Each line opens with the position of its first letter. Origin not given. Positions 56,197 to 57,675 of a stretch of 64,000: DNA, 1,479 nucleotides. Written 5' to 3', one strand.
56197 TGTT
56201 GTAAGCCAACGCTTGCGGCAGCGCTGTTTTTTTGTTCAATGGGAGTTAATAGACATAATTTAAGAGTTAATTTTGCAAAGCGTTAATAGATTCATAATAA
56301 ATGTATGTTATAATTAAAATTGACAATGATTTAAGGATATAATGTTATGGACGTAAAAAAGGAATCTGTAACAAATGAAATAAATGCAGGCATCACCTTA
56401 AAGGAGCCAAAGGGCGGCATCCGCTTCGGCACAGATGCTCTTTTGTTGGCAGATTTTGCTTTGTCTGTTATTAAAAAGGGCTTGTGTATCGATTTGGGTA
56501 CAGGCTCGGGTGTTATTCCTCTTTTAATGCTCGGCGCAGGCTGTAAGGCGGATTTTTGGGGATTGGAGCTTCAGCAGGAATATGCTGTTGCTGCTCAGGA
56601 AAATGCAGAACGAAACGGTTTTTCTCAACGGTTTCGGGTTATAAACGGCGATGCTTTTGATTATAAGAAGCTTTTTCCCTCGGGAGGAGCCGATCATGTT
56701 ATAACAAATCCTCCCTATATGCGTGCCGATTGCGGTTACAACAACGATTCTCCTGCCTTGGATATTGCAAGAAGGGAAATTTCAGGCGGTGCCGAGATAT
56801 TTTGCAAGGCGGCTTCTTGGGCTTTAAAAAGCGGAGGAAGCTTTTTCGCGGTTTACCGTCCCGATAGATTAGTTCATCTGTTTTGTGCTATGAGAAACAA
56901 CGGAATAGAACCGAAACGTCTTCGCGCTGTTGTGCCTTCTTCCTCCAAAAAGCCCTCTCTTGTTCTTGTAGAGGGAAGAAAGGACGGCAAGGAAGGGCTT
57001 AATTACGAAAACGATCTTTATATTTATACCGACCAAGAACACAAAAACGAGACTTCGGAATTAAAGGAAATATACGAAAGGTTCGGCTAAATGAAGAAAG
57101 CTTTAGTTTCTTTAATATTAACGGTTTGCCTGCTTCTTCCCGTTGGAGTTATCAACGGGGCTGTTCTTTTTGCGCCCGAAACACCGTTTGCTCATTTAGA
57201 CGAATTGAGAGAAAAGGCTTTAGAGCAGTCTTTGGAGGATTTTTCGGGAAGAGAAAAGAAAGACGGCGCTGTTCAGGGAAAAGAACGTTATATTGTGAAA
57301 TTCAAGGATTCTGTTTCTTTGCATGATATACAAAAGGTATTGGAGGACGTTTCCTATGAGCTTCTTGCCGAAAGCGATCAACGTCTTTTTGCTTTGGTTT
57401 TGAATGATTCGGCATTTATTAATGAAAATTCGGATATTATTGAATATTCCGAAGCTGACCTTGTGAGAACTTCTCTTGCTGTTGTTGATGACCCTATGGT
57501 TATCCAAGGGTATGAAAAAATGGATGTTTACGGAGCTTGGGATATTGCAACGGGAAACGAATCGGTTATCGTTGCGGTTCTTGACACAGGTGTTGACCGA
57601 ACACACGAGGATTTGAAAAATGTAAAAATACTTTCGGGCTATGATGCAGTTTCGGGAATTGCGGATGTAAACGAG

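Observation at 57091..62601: Giant membrane-anchored S8 protease combining dockerin-like and cohesin-like modules in one chain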

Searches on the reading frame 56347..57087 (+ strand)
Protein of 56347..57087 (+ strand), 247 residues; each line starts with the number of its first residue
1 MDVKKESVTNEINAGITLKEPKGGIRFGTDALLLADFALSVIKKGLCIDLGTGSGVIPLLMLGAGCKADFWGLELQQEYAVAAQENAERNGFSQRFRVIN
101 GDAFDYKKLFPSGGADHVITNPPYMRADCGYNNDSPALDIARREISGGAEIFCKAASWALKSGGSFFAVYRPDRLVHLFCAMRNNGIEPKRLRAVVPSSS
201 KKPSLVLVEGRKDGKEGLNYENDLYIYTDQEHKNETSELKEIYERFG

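Call 34: search_protein_families(library=pfam, proteins=[window:56347-57087:+], max_evalue=0.01)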
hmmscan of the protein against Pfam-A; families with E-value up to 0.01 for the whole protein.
window:56347-57087:+ (247 aa): 7 families
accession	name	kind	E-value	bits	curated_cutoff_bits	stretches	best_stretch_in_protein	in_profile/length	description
PF05175.20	MTS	-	1e-08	35.4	23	1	32-169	22-139/170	Methyltransferase small domain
PF13847.12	Methyltransf_31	-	1.9e-06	28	27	1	48-128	8-85/145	Methyltransferase domain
PF13649.12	Methyltransf_25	-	2.1e-05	25.5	27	1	48-120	2-70/97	Methyltransferase domain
PF01170.24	UPF0020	-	5.4e-05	23.4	22.3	1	67-125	76-132/197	RMKL-like, methyltransferase domain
PF06325.19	PrmA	-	0.0004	20.4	22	1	46-121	164-233/296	Ribosomal protein L11 methyltransferase (PrmA)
PF03602.21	Cons_hypoth95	-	0.0023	18.1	24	1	41-133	39-131/182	Conserved hypothetical protein 95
PF07669.17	Eco57I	-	0.0025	18.4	25.3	1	100-128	55-88/171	Eco57I restriction-modification methylase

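Call 65: search_protein_families(library=ncbifam, proteins=[window:56347-57087:+], max_evalue=0.001)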
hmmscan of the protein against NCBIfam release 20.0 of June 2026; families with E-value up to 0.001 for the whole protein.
window:56347-57087:+ (247 aa): 8 families
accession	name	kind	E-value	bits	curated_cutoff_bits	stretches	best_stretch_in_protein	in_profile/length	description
TIGR03534.1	RF_mod_PrmC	equivalog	1.2e-13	51.2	199.1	1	32-127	74-169/253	peptide chain release factor N(5)-glutamine methyltransferase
NF047853.1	tRm6a37MtseTrmN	equivalog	2.6e-13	50.3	350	1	25-226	26-222/244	tRNA(1)(Val) (adenine(37)-N(6))-methyltransferase TrmN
TIGR00536.1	hemK_fam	subfamily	4.1e-08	32.6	115.5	1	47-127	118-195/286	HemK family protein methyltransferase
NF011529.0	PRK14968.1-3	equivalog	1.2e-06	28.1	162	1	28-127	20-111/198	putative methyltransferase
TIGR03533.1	L3_gln_methyl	equivalog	1.2e-06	28.1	229.7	1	47-127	125-202/284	50S ribosomal protein L3 N(5)-glutamine methyltransferase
TIGR00091.1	TIGR00091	equivalog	8.3e-05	22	112.65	1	42-107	15-79/194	tRNA (guanosine(46)-N7)-methyltransferase TrmB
TIGR00537.1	hemK_rel_arch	hypoth_equivalog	0.00017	21.4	87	1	30-143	7-110/179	HemK2/MTQ2 family protein methyltransferase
NF040721.1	Trm14_Arch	equivalog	0.00045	19.4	280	1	70-124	247-299/370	tRNA (guanine(6)-N2)-methyltransferase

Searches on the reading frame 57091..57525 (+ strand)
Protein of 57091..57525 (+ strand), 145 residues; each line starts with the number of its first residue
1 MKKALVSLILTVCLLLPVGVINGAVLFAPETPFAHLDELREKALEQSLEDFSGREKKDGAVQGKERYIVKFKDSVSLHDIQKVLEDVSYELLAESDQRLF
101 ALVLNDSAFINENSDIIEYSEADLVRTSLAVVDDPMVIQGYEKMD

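Call 6: search_protein_families(library=pfam, proteins=[window:57091-57525:+], max_evalue=10)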
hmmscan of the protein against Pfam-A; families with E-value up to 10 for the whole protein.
seq(145 aa): 0 families
